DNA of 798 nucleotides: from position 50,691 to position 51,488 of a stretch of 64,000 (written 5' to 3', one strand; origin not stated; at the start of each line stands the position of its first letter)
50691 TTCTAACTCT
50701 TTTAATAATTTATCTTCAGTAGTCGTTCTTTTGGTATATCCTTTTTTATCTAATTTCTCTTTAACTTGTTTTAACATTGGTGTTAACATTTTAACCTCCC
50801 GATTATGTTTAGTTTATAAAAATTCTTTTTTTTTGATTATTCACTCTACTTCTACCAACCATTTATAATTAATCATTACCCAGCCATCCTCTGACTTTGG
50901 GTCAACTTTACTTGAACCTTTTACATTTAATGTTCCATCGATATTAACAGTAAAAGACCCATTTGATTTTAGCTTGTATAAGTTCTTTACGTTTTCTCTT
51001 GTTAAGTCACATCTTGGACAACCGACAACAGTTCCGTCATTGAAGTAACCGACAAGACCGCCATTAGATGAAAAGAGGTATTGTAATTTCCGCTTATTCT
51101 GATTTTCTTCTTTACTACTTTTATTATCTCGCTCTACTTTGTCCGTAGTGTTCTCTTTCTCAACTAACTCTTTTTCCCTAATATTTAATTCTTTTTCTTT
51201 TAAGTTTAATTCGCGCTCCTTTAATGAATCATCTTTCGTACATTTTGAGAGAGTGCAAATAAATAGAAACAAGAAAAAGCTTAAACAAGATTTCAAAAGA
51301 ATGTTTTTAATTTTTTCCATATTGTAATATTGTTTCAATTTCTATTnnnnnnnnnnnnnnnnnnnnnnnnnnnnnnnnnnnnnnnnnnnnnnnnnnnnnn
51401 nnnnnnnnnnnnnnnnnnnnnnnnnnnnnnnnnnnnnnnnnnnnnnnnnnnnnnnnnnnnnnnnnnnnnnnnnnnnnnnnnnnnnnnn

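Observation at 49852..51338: Three unrecognisable AT-rich genes co-oriented with the R-M gene: candidate novel accessory or abortive-infection module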

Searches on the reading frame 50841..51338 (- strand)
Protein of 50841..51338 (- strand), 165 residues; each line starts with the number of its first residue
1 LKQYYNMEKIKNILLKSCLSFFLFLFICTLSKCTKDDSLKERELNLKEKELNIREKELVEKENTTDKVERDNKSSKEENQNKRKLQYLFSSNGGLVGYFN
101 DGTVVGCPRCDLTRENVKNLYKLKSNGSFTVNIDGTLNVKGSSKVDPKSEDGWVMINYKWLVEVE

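Call 4: search_protein_families(library=pfam, proteins=[window:50841-51338:-], max_evalue=1)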
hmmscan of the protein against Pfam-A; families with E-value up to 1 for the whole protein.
window:50841-51338:- (165 aa): 2 families
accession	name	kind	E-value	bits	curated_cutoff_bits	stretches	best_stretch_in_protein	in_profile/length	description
PF16339.10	DUF4969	-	0.056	14.2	31.4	1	11-74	4-64/79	Domain of unknown function (DUF4969)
PF09716.15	ETRAMP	-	0.17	12.4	29.1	1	15-83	4-52/81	Malarial early transcribed membrane protein (ETRAMP)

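Call 5: search_protein_families(library=padloc, proteins=[window:50841-51338:-], max_evalue=1)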
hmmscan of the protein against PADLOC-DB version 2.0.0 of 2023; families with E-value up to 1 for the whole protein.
window:50841-51338:- (165 aa): 0 families

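Call 12: search_protein_families(library=ncbifam, proteins=[window:50841-51338:-], max_evalue=1)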
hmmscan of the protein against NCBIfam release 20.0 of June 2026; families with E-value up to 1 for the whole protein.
window:50841-51338:- (165 aa): 3 families
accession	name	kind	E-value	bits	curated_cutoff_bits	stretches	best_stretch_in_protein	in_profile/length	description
TIGR04396.2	surf_polysacc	subfamily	0.02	14.1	125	1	103-124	127-148/427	surface carbohydrate biosynthesis protein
NF047368.1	collar_FlbB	equivalog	0.033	14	110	1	35-84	53-102/193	periplasmic-type flagellar collar protein FlbB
NF038340.1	SAR2788_fam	subfamily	0.043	13.6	50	1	11-76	1-66/177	SAR2788 family putative toxin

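Call 13: search_protein_families(library=phrogs, proteins=[window:50841-51338:-], max_evalue=1)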
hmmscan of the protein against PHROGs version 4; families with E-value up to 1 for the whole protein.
window:50841-51338:- (165 aa): 2 families
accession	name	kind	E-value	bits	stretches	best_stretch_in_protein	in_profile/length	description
phrog_2242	-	unknown function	0.028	15.4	1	22-121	56-147/197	-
phrog_14974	-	unknown function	0.25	12.2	1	99-113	22-36/52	-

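Call 26: find_homologous_proteins(query=window:50841-51320:-, max_evalue=0.01)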
Query window:50841-51320:- (159 aa): 20 proteins with E <= 0.01 among 59 candidates.
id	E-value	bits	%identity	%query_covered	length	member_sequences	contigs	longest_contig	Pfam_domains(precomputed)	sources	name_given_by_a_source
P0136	5.8e-98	343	100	100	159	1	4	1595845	-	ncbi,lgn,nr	ncbi:MAG: hypothetical protein J0M37_14070 [Ignavibacteria bacterium]|nr:hypothetical protein [Ignav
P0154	3.2e-67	243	76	97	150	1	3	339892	-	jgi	-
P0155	1.3e-63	232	72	97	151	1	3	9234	-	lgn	-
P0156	5.9e-52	194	63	96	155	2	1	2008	-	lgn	-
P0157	3.2e-51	191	64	94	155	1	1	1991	-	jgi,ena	-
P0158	1.9e-34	137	48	89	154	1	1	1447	-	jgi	jgi:hypothetical protein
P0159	3.5e-32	129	43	91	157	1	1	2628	-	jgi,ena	-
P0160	2.3e-30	124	48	49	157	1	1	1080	-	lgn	-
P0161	4.0e-30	123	51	52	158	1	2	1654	-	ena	-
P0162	3.5e-29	120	44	97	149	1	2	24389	-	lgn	-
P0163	7.5e-28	115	42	86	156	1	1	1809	-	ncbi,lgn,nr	ncbi:MAG: hypothetical protein EOP48_17885 [Sphingobacteriales bacterium]|nr:MAG: hypothetical prote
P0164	2.3e-22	98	38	65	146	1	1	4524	-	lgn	-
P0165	1.4e-21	95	39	97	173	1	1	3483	-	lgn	-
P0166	1.8e-21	95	40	79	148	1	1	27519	-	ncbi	-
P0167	1.9e-21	95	38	81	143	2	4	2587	-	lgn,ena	-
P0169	1.8e-19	88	42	76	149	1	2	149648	-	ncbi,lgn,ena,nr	ncbi:MAG: hypothetical protein E6767_08000 [Dysgonomonas sp.]|nr:hypothetical protein [Dysgonomonas 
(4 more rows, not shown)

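Call 28: find_encoding_contigs(protein=P0169, flank=8000, max_places=2)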
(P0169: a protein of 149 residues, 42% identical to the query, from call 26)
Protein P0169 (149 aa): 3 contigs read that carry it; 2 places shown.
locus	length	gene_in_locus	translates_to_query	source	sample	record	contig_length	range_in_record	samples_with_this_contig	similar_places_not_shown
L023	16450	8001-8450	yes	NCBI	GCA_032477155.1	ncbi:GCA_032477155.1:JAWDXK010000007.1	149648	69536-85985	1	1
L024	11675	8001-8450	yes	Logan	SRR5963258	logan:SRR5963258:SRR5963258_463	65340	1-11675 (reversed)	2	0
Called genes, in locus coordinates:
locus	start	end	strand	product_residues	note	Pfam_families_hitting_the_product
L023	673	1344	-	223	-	PF02463:SMC_N (faint), PF00005:ABC_tran, PF13304:AAA_21 (weak)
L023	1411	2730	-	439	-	PF02737:3HCDH_N (weak), PF03721:UDPG_MGDP_dh_N, PF00984:UDPG_MGDP_dh, PF03720:UDPG_MGDP_dh_C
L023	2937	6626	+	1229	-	PF18076:FGAR-AT_N (weak), PF18072:FGAR-AT_linker, PF02769:AIRS_C, PF22689:FGAR-AT_PurM_N-like, PF02769:AIRS_C, PF13507:GATase_5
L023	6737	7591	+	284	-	-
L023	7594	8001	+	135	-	PF13279:4HBT_2, PF03061:4HBT (weak)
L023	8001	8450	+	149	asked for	-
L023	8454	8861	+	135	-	PF13279:4HBT_2, PF03061:4HBT (weak)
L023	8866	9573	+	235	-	PF00300:His_Phos_1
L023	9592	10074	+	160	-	PF00565:SNase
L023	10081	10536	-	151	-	-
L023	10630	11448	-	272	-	PF00132:Hexapep (faint)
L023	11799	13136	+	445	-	PF02812:ELFV_dehydrog_N, PF00208:ELFV_dehydrog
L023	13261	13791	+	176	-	-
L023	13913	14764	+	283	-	PF11316:Rhamno_transf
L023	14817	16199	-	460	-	PF01212:Beta_elim_lyase, PF01041:DegT_DnrJ_EryC1 (weak)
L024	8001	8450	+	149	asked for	-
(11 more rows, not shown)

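Call 29: find_encoding_contigs(protein=P0162, flank=8000, max_places=2)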
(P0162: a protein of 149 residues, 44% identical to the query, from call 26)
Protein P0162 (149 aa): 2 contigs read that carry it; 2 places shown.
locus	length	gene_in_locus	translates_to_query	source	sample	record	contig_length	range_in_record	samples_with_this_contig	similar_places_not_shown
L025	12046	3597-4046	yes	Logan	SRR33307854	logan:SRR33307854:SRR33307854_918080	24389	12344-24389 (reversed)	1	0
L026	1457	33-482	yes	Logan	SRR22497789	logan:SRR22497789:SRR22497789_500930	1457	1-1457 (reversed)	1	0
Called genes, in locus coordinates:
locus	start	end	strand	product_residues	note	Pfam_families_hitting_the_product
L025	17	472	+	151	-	PF00583:Acetyltransf_1, PF13673:Acetyltransf_10, PF13508:Acetyltransf_7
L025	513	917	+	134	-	PF01878:EVE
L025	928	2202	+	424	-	PF00579:tRNA-synt_1b, PF22421:SYY_C-terminal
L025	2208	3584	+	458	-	PF02310:B12-binding, PF03308:MeaB, PF02492:cobW (faint)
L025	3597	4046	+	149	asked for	-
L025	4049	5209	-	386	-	PF00155:Aminotran_1_2, PF01053:Cys_Met_Meta_PP (weak)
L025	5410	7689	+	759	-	PF00999:Na_H_Exchanger, PF02080:TrkA_C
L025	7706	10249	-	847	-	PF02861:Clp_N, PF13191:AAA_16 (weak), PF00004:AAA, PF17871:AAA_lid_9, PF00004:AAA, PF07724:AAA_2, PF07728:AAA_5, PF10431:ClpB_D2-small, +7 more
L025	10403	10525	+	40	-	-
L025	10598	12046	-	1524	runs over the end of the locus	PF13573:SprB, PF13585:CHU_C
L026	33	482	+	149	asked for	-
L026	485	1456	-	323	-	?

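Call 30: find_encoding_contigs(protein=P0155, flank=8000, max_places=3)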
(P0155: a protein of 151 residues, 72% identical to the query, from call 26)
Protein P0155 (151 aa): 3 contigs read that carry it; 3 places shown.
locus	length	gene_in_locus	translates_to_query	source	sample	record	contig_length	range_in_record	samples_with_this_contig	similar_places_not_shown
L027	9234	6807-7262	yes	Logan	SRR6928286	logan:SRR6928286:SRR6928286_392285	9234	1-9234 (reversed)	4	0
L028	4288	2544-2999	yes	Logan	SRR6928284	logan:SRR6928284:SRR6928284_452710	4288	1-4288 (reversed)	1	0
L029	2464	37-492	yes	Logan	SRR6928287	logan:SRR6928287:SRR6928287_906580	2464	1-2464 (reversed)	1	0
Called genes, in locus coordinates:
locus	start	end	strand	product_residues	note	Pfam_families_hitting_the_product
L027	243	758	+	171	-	PF03938:OmpH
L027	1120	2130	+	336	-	PF04613:LpxD, PF21711:DCTN5 (faint), PF25084:LbH_EIF2B (weak), PF25087:GMPPB_C, PF14602:Hexapep_2 (faint), PF00132:Hexapep, PF25084:LbH_EIF2B (weak)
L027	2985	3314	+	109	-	PF07411:DUF1508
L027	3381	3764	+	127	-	PF08308:PEGA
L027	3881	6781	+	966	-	PF04313:HSDR_N (faint), PF02384:N6_Mtase, PF20473:MmeI_Mtase, PF07669:Eco57I, PF12950:TaqI_C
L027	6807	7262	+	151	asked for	-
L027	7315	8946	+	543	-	PF03235:GmrSD_N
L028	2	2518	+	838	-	?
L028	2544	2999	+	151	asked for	-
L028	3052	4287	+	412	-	?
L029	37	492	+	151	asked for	-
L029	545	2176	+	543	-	PF03235:GmrSD_N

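Call 78: find_encoding_contigs(protein=P0166, flank=8000, max_places=2)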
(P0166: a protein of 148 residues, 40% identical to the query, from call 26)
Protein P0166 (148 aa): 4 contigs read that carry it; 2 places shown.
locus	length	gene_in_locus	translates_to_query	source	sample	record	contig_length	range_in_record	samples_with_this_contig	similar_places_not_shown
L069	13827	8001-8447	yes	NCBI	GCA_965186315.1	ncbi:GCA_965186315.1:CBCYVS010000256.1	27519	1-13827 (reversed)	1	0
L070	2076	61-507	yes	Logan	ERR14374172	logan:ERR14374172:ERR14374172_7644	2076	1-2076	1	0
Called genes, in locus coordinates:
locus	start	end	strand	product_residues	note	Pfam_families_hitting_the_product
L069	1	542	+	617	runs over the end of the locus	PF00149:Metallophos, PF18962:Por_Secre_tail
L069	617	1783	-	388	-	PF22660:RS_preATP-grasp-like, PF02655:ATP-grasp_3, PF01071:GARS_A (weak), PF02222:ATP-grasp, PF02786:CPSase_L_D2, PF07478:Dala_Dala_lig_C, PF21244:PurT_C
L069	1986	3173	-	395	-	PF00155:Aminotran_1_2, PF01041:DegT_DnrJ_EryC1 (weak)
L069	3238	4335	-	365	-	PF00487:FA_desaturase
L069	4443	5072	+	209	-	PF02527:GidB, PF13847:Methyltransf_31, PF13649:Methyltransf_25 (faint)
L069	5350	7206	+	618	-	-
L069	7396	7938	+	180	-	-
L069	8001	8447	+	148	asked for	-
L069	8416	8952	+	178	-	PF14903:WG_beta_rep (faint)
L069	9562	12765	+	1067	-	PF11028:TMEM260_N, PF28497:DUF8416, PF28495:TMEM260_2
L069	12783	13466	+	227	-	PF01522:Polysacc_deac_1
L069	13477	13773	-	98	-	PF00085:Thioredoxin, PF13848:Thioredoxin_6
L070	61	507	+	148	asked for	-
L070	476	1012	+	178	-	PF14903:WG_beta_rep (faint)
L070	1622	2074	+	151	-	?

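Call 94: search_solved_structures(query=A5, max_evalue=1)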
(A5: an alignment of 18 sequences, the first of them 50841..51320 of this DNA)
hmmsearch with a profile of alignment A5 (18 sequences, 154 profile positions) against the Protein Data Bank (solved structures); distinct sequences matched with E-value up to 1: 3.
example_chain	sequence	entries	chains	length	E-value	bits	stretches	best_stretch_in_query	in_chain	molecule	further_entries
6all_A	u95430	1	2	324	0.17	14.7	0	2-50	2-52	Fe(3+)-citrate-binding protein yfmC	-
6a15_A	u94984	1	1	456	0.64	12.8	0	5-54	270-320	Cytochrome P450 90B1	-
6a17_A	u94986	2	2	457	0.65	12.8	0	5-54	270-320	Cytochrome P450 90B1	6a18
